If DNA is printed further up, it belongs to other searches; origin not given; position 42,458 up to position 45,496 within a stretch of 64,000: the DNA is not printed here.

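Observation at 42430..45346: Low-GC single-gene insert: Mrr-like nuclease fused to a STAND-like NTPase, wedged between TA loci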

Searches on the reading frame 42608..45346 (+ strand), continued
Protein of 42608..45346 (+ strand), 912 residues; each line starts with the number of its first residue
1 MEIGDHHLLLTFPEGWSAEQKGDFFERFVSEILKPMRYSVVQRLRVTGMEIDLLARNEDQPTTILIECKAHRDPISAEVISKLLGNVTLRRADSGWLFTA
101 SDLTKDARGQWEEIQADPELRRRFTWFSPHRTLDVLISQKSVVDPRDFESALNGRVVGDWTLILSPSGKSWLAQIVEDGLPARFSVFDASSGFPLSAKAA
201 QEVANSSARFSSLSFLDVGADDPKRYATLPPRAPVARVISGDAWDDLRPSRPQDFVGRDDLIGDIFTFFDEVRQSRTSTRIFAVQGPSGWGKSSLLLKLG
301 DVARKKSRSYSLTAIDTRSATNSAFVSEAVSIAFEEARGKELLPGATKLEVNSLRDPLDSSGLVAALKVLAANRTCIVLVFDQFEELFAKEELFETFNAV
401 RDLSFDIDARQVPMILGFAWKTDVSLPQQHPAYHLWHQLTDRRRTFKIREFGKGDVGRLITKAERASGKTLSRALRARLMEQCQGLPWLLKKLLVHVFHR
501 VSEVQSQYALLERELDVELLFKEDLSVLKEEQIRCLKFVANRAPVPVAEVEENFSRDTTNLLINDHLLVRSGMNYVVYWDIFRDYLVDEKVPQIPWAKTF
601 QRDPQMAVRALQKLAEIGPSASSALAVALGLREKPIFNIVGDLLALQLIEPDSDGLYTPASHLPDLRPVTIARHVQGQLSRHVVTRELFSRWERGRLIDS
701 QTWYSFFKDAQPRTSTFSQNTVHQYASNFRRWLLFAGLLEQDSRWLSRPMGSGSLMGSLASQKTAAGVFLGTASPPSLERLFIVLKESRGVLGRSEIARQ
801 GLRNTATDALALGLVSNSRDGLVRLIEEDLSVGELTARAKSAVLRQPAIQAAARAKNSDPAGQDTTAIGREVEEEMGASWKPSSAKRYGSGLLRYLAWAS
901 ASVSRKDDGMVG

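Call 43: fold_search(model_id=the predicted structure, library=pdb)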
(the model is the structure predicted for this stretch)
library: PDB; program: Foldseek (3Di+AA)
matches with E <= 10: 1526; with E <= 0.001: 138
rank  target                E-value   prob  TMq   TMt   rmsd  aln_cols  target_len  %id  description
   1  2qen                  2.8e-07  1.00  0.23  0.53  11.9       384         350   14  The walker-type atpase paby2304 of pyrococcus abyssi (released 2008-07-01)
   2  6j5t_C                1.3e-06  1.00  0.21  0.23  13.3       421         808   12  Reconstitution and structure of a plant NLR resistosome conferring immunity (released 2019-03-20)
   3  7x5b                  3.2e-06  1.00  0.18  0.43  11.0       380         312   15  Crystal structure of RuvB (released 2023-03-08)
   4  1in5                  3.4e-06  1.00  0.17  0.44  18.8       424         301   13  THERMOGOTA MARITIMA RUVB A156S MUTANT (released 2001-08-08)
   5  1in4                  3.9e-06  1.00  0.19  0.51  10.9       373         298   13  THERMOTOGA MARITIMA RUVB HOLLIDAY JUNCTION BRANCH MIGRATION MOTOR (released 2001-08-08)
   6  6j6i_C                6.0e-06  1.00  0.20  0.23  13.5       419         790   12  Reconstitution and structure of a plant NLR resistosome conferring immunity (released 2019-03-20)
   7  8efv_A                7.6e-06  1.00  0.18  0.46  12.2       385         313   13  Structure of single homo-hexameric Holliday junction ATP-dependent DNA helicase RuvB motor (released 2023-05-10)
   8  3pfi_A                7.9e-06  1.00  0.16  0.41  16.9       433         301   13  2.7 Angstrom resolution crystal structure of a probable holliday junction DNA helicase (ruvB) from Campylobacter jejun (released 2010-11-10)
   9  1in6                  8.7e-06  1.00  0.19  0.47  11.2       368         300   14  THERMOTOGA MARITIMA RUVB K64R MUTANT (released 2001-08-08)
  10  2qby_A                9.2e-06  1.00  0.22  0.48  11.3       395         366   14  Crystal structure of a heterodimer of Cdc6/Orc1 initiators bound to origin DNA (from S. solfataricus) (released 2007-09-11)
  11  1in8                  9.2e-06  1.00  0.17  0.44  19.0       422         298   13  THERMOTOGA MARITIMA RUVB T158V (released 2001-08-08)
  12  8efv_B                1.1e-05  1.00  0.18  0.45  12.0       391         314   14  Structure of single homo-hexameric Holliday junction ATP-dependent DNA helicase RuvB motor (released 2023-05-10)
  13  7jgr_D                1.3e-05  1.00  0.18  0.33  14.5       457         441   13  Structure of Drosophila ORC bound to DNA (84 bp) and Cdc6 (released 2020-09-09)
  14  1w5t_A                1.6e-05  1.00  0.19  0.39  19.3       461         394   11  Structure of the Aeropyrum Pernix ORC2 protein (ADPNP-ADP complexes) (released 2004-10-05)
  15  2v1u_A                1.8e-05  1.00  0.22  0.45  10.7       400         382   11  STRUCTURE OF THE AEROPYRUM PERNIX ORC1 PROTEIN IN COMPLEX WITH DNA (released 2007-09-18)
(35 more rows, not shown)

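Call 54: find_encoding_contigs(protein=P0094, flank=10000, max_places=1)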
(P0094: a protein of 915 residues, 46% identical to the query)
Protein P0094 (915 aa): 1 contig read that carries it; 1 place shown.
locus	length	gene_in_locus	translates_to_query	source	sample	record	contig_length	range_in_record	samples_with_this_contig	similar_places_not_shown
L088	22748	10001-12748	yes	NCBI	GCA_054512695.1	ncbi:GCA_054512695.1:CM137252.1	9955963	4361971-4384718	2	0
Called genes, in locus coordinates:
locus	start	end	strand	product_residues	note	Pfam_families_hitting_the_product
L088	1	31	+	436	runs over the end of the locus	-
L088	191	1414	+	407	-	PF00809:Pterin_bind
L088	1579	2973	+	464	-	PF02878:PGM_PMM_I, PF02879:PGM_PMM_II, PF02880:PGM_PMM_III, PF00408:PGM_PMM_IV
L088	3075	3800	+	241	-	PF03740:PdxJ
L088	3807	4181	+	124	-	PF01648:ACPS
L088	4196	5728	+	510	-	PF03853:YjeF_N, PF01256:Carb_kinase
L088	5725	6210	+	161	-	PF02367:TsaE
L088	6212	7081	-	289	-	PF13230:GATase_4, PF13522:GATase_6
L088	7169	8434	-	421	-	PF07969:Amidohydro_3 (weak), PF01979:Amidohydro_1, PF07969:Amidohydro_3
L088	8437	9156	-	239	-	-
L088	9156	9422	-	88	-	PF13358:DDE_3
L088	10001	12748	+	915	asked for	PF04471:Mrr_cat, PF13191:AAA_16 (weak), PF20703:nSTAND1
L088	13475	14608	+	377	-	PF18476:PIN_8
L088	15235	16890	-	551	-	PF17391:Urocanase_N, PF01175:Urocanase, PF17392:Urocanase_C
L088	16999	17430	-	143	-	-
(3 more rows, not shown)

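Call 55: find_encoding_contigs(protein=P0058, flank=10000, max_places=1)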
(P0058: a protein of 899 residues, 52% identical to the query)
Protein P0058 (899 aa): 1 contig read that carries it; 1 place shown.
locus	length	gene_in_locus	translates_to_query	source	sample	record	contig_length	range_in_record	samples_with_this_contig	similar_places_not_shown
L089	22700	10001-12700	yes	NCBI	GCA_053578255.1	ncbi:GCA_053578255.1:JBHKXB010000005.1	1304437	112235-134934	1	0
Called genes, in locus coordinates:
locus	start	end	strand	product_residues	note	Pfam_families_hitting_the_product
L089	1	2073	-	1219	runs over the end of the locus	PF21294:Polysacc_lyase_14 (faint), PF11146:DUF2905 (faint), PF14295:PAN_4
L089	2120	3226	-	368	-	-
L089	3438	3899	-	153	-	PF12900:Pyridox_ox_2, PF01243:PNPOx_N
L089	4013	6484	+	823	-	PF05226:CHASE2, PF00069:Pkinase, PF07714:PK_Tyr_Ser-Thr, PF03109:ABC1 (weak)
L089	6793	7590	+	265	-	PF00481:PP2C, PF13672:PP2C_2, PF07228:SpoIIE (faint)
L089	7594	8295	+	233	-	PF16697:Yop-YscD_cpl, PF00498:FHA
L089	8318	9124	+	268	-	PF01177:Asp_Glu_race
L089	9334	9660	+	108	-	PF00085:Thioredoxin, PF13098:Thioredoxin_2 (faint)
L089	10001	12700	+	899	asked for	PF04471:Mrr_cat, PF13191:AAA_16, PF20703:nSTAND1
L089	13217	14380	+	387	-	PF13173:AAA_14, PF13635:DUF4143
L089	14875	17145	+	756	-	PF07705:CARDB (faint), PF00656:Peptidase_C14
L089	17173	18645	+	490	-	PF02511:Thy1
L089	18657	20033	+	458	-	PF00083:Sugar_tr, PF07690:MFS_1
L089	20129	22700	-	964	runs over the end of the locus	PF03781:FGE-sulfatase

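Call 56: find_encoding_contigs(protein=P0022, flank=10000, max_places=1)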
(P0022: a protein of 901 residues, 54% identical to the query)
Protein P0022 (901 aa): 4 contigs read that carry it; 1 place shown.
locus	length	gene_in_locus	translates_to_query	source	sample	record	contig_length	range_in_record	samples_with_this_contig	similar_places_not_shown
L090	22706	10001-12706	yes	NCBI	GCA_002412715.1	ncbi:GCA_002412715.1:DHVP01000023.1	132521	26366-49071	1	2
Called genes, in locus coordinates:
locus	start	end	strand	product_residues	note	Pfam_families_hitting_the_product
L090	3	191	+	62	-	-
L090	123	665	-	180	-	PF04307:YdjM (weak)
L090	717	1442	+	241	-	PF05818:TraT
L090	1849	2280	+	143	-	PF00436:SSB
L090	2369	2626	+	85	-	PF13192:Thioredoxin_3 (weak)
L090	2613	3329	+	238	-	PF13353:Fer4_12 (weak), PF04055:Radical_SAM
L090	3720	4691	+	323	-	PF19587:DUF6094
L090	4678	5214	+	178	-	-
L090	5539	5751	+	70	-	-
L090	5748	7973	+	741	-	PF00176:SNF2-rel_dom, PF00271:Helicase_C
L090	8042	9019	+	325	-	PF02195:ParB_N (faint), PF17762:HTH_ParB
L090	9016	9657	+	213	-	-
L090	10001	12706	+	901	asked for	PF04471:Mrr_cat, PF22722:NA-iREase1 (weak), PF13191:AAA_16, PF20703:nSTAND1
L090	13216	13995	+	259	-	-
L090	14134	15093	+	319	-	PF13155:Toprim_2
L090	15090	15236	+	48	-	-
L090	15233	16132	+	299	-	PF08401:ArdcN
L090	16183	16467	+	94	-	PF27276:MJ0349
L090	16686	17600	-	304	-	-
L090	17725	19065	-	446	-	-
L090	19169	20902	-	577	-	PF02463:SMC_N (weak)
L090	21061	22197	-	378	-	PF08808:RES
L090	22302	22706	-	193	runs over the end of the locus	-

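Call 57: find_encoding_contigs(protein=P0029, flank=10000, max_places=1)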
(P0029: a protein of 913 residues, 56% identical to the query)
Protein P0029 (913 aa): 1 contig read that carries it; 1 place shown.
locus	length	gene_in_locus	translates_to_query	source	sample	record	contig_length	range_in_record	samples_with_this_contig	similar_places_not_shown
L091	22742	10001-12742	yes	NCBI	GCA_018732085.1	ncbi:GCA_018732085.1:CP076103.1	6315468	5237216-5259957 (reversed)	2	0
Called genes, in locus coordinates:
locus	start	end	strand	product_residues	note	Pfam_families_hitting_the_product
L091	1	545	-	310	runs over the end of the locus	PF00294:PfkB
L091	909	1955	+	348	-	PF00022:Actin, PF06723:MreB_Mbl, PF11104:PilM_2 (faint), PF00012:HSP70, PF14450:FtsA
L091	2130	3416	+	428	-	PF04085:MreC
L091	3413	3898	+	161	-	PF04093:MreD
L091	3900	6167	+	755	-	PF03717:PBP_dimer, PF00905:Transpeptidase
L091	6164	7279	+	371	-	PF01098:FTSW_RODA_SPOVE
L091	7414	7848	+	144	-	-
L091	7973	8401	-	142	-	-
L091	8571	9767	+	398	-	-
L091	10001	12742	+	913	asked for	PF04471:Mrr_cat, PF13191:AAA_16 (weak), PF20703:nSTAND1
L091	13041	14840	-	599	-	PF17957:Big_7, PF00041:fn3, PF00704:Glyco_hydro_18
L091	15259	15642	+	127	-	-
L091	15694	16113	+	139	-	-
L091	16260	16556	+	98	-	-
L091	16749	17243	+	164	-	-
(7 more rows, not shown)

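Call 63: search_protein_families(library=pfam, proteins=[P0020, P0086], max_evalue=0.01)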
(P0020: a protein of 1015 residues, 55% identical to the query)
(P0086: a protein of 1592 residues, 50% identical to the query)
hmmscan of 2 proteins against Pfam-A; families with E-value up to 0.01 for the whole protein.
P0020 (1015 aa): 8 families
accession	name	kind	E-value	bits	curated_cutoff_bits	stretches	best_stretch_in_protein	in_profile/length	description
PF19960.5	EAD7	-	4.9e-19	68.3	32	1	22-83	1-62/62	Effector-associated domain 7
PF20703.3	nSTAND1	-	6.5e-10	39.6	27.1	1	358-604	16-234/379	Novel STAND NTPase 1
PF13191.12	AAA_16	-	7.8e-07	30.2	32.6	1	358-493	2-145/167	AAA ATPase domain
PF04471.18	Mrr_cat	-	4e-05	24.1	21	1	118-206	6-96/115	Restriction endonuclease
PF12802.13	MarR_2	-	0.00025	21.6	27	1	720-762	15-58/61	MarR family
PF13401.12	AAA_22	-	0.00058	20.6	27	1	385-506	8-108/130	AAA domain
PF01047.28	MarR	-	0.0071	16.6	24.6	0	714-759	7-52/59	MarR family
PF14516.12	AAA_35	-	0.0074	15.6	27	0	384-605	33-246/331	AAA-like domain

P0086 (1592 aa): 7 families
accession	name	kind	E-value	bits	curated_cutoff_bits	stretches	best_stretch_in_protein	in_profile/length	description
PF20703.3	nSTAND1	-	1.6e-13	51.5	27.1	1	942-1194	14-239/379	Novel STAND NTPase 1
PF13191.12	AAA_16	-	3.6e-08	34.5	32.6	1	944-1091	2-153/167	AAA ATPase domain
PF10145.14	PhageMin_Tail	-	3.6e-08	34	33.2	1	162-265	102-201/201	Phage-related minor tail protein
PF04471.18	Mrr_cat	-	2.1e-07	31.5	21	1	711-802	6-99/115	Restriction endonuclease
PF13401.12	AAA_22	-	0.00015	22.5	27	1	971-1106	8-120/130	AAA domain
PF22722.2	NA-iREase1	-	0.0036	17.7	27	0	729-803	16-91/106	NACHT-associated inactive Restriction Endonuclease 1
PF05729.18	NACHT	-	0.0045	17.3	26.7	0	969-1081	1-97/167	NACHT domain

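Call 67: search_dna_similar(query=window:42608-45343:+, collection=plasmids, mode=protein, max_rows=15)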
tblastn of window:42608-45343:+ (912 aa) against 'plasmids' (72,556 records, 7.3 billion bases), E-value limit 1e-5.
Records with a match: 15; places in all: 16; records where one place covers at least 80% of the query: 6.
Best place of each record, by identity: <60% 15.
By first word of the organism name: Acinetobacter 4; Enterobacter 3; Burkholderia 1; Nostoc 1; Fuscovulum 1; Chryseobacterium 1; Rhodococcus 1; Streptomyces 1; Allocoleopsis 1; Salmonella 1.
By predicted mobility (MOB-suite, as given by PLSDB): non-mobilizable 9; mobilizable 4; conjugative 2.
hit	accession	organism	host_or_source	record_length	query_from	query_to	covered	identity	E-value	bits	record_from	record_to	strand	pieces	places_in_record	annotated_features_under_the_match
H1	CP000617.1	Burkholderia vietnamiensis G4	-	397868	13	898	97%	30.9%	6e-104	363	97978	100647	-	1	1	restriction endonuclease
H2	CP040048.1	Acinetobacter baumannii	Homo sapiens,blood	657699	7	901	98%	29.6%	8e-92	365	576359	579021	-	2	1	none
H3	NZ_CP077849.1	Acinetobacter baumannii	Homo sapiens,Rectal swab_P28_BU14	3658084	13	901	97%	29.6%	3e-102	358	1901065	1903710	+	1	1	none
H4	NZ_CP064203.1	Acinetobacter baumannii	Homo sapiens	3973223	13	901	97%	29.6%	3e-102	358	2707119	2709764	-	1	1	none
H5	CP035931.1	Acinetobacter baumannii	Homo sapiens,blood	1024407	13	901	97%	28.4%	4e-91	325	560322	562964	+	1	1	none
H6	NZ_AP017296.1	Nostoc sp. NIES-3756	-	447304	8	749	81%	28.4%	2e-76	281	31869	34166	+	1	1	ATP-binding protein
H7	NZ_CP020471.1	Fuscovulum blasticum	cell culture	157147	19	595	63%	33.7%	3e-81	295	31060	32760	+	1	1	AAA family ATPase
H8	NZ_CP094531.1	Chryseobacterium oryzae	Single cell,Andong Sikhe (Andong rice ...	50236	10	594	64%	30.8%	2e-68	257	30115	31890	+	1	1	ATP-binding protein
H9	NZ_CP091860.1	Rhodococcus erythropolis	-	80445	313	902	65%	29.0%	5e-32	143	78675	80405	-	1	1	none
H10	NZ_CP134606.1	Streptomyces sp. ITFR-21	Ips typographus,whole organism,Ips ...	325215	222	823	66%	26.0%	3e-18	99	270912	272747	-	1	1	restriction endonuclease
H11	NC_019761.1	Allocoleopsis franciscana PCC 7113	-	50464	235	749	56%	28.8%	5e-48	194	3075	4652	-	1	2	hypothetical protein | ATP-binding protein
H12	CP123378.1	Enterobacter ludwigii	Homo sapiens,rectal screening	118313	444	742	33%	25.2%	5e-17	94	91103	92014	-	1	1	none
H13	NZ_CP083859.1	Enterobacter kobei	Homo sapiens,sputum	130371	459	742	31%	25.9%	2e-16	92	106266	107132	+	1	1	hypothetical protein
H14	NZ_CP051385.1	Salmonella enterica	turkey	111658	444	708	29%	25.6%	3e-13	82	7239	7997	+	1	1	hypothetical protein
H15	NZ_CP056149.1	Enterobacter roggenkampii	culture,Wastewater effluent sample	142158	444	688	27%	27.1%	1e-13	83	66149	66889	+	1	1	hypothetical protein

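Call 68: search_dna_similar(query=window:42608-45343:+, collection=phages, mode=protein, max_rows=10)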
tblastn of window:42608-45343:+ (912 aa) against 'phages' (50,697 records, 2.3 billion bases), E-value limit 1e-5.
No match.

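Call 69: get_annotated_region(hit=H3, flank=8000)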
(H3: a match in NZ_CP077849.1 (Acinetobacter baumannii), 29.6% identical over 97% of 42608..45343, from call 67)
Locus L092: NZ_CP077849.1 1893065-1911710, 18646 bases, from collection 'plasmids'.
description: Acinetobacter baumannii strain DETAB-P16 plasmid pDETAB15, complete sequence
organism: Acinetobacter baumannii (NCBI taxid 470)
taxonomy: Bacteria; Pseudomonadota; Gammaproteobacteria; Moraxellales; Moraxellaceae; Acinetobacter; Acinetobacter baumannii
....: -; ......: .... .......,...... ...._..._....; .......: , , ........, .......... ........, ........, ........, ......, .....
typing (MOB-suite, as given by PLSDB): mobilizable; replicon rep_cluster_1254; relaxase MOBP
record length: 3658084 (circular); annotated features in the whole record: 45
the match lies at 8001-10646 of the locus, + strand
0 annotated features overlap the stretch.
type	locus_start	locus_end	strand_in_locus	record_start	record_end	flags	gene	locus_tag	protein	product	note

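Call 70: get_annotated_region(hit=H1, flank=8000)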
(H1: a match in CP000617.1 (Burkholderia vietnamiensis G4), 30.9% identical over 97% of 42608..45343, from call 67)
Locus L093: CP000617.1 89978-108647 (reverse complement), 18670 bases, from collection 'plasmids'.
description: Burkholderia vietnamiensis G4 plasmid pBVIE01, complete sequence
organism: Burkholderia vietnamiensis G4 (NCBI taxid 269482)
taxonomy: Bacteria; Pseudomonadota; Betaproteobacteria; Burkholderiales; Burkholderiaceae; Burkholderia; Burkholderia vietnamiensis; Burkholderia vietnamiensis G4
host: -; source: -; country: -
typing (MOB-suite, as given by PLSDB): conjugative; replicon rep_cluster_219; relaxase MOBF; mating-pair formation MPF_F
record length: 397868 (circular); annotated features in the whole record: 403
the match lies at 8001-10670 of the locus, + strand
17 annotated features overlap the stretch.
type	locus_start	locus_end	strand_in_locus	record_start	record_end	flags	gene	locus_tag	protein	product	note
CDS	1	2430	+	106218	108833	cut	-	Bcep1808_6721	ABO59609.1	conserved hypothetical protein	-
CDS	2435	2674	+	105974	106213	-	-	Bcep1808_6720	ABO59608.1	conserved hypothetical protein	-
CDS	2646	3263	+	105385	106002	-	-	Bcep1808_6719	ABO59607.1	hypothetical protein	-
CDS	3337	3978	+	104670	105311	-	-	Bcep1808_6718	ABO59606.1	HAD-superfamily subfamily IB hydrolase, TIGR01490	-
CDS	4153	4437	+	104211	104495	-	-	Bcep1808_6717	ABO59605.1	conserved hypothetical protein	-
CDS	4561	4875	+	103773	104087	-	-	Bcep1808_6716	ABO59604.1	conserved hypothetical protein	-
CDS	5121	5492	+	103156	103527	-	-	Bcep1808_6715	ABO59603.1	conserved hypothetical protein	-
CDS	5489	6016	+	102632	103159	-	-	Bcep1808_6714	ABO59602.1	conserved hypothetical protein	-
CDS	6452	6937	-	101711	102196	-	-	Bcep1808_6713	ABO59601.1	hypothetical protein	-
CDS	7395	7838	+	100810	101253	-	-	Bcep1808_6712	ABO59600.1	hypothetical protein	-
CDS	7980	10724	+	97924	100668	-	-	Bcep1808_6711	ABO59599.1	restriction endonuclease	-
CDS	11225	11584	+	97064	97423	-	-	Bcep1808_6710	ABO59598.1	conserved hypothetical protein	-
CDS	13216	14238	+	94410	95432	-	-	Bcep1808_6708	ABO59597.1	Alcohol dehydrogenase GroES domain protein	-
CDS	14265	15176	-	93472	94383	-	-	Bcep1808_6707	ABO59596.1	transcriptional regulator, LysR family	-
CDS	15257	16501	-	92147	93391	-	-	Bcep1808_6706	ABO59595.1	major facilitator superfamily MFS_1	-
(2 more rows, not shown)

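Call 80: search_protein_families(library=padloc, proteins=[P0020], max_evalue=0.001)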
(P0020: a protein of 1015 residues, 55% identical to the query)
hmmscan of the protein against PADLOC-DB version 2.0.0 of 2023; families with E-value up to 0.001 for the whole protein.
P0020 (1015 aa): 0 families
